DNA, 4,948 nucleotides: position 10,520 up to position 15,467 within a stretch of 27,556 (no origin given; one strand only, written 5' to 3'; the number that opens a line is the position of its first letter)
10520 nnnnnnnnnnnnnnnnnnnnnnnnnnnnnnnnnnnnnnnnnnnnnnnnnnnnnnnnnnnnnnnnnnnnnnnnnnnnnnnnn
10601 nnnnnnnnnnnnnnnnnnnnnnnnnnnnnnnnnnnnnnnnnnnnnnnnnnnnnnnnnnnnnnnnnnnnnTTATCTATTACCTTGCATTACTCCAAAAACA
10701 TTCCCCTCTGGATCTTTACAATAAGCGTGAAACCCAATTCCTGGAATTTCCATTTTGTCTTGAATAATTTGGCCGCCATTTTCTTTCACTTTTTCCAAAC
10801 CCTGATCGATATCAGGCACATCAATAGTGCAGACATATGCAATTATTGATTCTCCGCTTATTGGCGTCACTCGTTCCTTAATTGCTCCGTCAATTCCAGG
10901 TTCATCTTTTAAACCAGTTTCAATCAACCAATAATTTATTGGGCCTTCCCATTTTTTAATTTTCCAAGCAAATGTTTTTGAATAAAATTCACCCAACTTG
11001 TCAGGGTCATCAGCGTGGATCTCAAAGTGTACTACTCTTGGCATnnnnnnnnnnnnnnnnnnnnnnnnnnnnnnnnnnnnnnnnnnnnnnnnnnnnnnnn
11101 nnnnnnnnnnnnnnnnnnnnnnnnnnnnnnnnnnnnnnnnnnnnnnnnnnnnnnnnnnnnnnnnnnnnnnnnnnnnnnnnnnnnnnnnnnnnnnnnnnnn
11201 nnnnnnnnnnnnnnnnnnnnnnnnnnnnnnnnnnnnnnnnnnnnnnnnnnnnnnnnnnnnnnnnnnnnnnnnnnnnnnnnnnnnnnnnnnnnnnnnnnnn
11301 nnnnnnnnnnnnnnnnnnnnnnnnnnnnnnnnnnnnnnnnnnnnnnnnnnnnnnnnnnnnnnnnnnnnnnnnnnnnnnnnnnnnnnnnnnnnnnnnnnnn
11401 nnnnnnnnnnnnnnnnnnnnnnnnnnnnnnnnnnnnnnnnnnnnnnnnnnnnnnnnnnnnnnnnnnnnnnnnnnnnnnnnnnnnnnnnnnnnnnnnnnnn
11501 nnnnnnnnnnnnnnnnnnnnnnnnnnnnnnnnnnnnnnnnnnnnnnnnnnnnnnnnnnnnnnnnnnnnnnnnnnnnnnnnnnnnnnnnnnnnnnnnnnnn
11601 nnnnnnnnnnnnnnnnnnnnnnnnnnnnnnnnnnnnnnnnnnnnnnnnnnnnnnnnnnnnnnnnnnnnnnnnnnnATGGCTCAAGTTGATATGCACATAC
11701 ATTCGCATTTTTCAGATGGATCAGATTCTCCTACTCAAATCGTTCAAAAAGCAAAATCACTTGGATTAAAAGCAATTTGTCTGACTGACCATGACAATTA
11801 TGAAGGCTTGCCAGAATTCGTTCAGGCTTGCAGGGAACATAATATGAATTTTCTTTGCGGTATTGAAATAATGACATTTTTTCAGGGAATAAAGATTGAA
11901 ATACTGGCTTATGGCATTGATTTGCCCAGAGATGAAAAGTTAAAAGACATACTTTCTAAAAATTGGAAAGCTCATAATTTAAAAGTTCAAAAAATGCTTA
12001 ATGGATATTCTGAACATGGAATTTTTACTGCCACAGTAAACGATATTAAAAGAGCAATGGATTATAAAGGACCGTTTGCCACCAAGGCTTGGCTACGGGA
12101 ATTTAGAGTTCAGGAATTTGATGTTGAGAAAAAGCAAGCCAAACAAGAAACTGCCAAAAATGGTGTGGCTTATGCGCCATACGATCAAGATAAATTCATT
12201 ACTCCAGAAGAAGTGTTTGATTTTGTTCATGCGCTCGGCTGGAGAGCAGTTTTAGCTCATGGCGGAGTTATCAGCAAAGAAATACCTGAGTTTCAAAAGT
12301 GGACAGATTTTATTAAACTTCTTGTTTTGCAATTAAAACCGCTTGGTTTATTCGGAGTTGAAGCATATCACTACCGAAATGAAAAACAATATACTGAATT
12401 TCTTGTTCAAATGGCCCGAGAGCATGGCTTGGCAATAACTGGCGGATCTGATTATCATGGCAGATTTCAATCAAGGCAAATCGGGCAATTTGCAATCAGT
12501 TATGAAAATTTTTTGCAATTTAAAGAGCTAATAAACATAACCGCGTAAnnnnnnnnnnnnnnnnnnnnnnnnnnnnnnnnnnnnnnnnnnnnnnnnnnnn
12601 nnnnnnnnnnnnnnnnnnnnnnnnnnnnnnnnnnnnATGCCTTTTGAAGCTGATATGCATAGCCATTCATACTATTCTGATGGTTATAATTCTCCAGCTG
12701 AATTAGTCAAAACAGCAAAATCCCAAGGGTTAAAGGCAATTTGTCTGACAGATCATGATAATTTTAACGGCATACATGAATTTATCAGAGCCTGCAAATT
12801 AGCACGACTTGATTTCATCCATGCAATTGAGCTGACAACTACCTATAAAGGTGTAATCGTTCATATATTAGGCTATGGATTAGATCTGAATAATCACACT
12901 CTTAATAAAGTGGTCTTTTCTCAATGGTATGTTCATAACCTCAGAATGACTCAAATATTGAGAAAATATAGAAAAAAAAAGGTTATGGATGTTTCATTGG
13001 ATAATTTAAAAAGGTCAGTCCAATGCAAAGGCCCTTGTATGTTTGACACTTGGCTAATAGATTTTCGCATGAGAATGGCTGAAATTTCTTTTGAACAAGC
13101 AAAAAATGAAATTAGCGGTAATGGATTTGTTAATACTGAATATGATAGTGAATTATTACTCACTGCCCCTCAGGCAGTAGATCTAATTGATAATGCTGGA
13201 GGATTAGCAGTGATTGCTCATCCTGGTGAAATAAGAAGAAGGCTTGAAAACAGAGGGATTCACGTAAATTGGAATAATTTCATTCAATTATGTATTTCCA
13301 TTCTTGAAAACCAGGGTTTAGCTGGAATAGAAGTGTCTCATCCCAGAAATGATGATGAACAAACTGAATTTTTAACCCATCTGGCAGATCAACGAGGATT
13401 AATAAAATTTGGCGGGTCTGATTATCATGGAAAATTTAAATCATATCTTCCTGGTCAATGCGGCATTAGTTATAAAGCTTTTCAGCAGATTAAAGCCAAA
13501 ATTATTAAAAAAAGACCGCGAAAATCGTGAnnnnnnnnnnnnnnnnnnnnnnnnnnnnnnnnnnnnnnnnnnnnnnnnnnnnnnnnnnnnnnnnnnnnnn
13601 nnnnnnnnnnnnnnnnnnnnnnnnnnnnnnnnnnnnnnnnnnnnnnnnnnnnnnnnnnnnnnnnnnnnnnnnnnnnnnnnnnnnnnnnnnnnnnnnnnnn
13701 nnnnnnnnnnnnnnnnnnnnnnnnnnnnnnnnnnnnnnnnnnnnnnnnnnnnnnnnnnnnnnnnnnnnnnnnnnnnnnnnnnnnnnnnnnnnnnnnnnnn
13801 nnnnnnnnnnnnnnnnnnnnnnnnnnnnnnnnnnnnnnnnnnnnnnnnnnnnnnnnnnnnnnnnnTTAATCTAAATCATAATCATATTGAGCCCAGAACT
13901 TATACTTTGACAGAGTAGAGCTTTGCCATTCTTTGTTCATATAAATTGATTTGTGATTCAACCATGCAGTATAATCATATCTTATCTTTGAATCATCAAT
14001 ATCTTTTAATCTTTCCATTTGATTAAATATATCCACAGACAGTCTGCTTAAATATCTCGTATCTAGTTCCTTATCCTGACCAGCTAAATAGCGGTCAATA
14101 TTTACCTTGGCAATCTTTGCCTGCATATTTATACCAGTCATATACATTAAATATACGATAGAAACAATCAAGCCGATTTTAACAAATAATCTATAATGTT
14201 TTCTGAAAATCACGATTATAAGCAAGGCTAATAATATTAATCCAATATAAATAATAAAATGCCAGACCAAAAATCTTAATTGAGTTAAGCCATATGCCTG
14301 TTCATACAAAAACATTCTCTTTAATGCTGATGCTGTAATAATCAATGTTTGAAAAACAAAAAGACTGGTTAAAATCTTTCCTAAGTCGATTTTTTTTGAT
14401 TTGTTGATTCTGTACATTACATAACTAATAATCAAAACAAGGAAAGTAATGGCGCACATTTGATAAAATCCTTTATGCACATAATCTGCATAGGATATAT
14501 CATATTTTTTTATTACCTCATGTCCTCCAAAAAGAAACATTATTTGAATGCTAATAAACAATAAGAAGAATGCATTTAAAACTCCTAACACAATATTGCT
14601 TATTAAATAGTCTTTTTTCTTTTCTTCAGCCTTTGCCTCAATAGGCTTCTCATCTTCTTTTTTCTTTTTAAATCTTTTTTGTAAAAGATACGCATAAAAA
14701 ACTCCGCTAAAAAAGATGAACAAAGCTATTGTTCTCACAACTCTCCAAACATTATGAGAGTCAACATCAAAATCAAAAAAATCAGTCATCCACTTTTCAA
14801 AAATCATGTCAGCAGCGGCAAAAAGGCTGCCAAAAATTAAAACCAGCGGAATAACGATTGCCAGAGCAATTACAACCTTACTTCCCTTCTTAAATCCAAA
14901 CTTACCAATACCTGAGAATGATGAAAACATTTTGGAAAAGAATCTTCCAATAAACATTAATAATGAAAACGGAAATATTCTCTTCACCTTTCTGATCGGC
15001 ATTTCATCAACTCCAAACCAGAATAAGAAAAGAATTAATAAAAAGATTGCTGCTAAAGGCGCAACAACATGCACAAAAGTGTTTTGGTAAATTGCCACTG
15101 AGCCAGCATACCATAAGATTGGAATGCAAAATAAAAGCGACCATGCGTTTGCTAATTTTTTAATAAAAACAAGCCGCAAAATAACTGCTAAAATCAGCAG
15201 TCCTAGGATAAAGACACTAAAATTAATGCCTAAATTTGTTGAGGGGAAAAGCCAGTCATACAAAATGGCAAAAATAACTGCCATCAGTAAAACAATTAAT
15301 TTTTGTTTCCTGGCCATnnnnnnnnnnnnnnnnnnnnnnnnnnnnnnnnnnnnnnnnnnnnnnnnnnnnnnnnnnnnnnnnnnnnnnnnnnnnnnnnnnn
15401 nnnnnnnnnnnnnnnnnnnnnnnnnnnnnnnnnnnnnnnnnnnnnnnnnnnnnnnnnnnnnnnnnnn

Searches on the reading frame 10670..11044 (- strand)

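Call 51: search_protein_families(library=pfam, proteins=[window:10670-11044:-], max_evalue=0.001)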
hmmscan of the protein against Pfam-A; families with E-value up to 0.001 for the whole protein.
window:10670-11044:- (124 aa): 3 families
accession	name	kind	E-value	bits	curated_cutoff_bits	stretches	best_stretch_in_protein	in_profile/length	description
PF00903.31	Glyoxalase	-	3.4e-06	27.9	20.6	1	3-117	1-119/121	Glyoxalase/Bleomycin resistance protein/Dioxygenase superfamily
PF18029.7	Glyoxalase_6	-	0.00013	23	23.6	0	9-119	4-105/106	Glyoxalase-like domain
PF22677.2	Ble-like_N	-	0.0005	20.2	24.5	1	3-44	1-41/41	Bleomycin resistance protein-like N-terminal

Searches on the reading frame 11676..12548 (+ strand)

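Call 51: search_protein_families(library=pfam, proteins=[window:11676-12548:+], max_evalue=0.001)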
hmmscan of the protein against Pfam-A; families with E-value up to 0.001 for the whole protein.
window:11676-12548:+ (290 aa): 1 family
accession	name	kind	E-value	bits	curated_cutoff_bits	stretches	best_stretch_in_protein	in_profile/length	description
PF02811.25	PHP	-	4.1e-19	69.9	26.4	1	5-68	1-66/164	PHP domain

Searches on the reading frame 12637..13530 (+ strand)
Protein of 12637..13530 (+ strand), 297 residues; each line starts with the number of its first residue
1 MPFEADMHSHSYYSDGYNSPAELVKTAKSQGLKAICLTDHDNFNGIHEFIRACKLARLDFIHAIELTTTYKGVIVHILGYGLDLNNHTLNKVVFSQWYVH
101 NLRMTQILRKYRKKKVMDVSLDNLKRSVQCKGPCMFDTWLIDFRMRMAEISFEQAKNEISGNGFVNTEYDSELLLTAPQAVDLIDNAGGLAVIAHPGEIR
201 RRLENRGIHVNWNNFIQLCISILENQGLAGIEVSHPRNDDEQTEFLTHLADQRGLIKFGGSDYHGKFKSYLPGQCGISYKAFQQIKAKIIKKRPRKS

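Call 51: search_protein_families(library=pfam, proteins=[window:12637-13530:+], max_evalue=0.001)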
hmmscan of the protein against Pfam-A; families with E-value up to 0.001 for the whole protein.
window:12637-13530:+ (297 aa): 1 family
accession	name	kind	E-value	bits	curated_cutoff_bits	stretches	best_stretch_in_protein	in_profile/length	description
PF02811.25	PHP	-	1.5e-15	58.3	26.4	1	6-69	1-66/164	PHP domain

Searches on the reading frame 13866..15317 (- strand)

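Call 51: search_protein_families(library=pfam, proteins=[window:13866-15317:-], max_evalue=0.001)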
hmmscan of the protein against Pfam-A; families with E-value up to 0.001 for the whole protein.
window:13866-15317:- (483 aa): 1 family
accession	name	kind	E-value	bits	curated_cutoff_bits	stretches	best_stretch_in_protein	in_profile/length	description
PF13687.11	DUF4153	-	1e-64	219.5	27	1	67-437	4-373/373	Domain of unknown function (DUF4153)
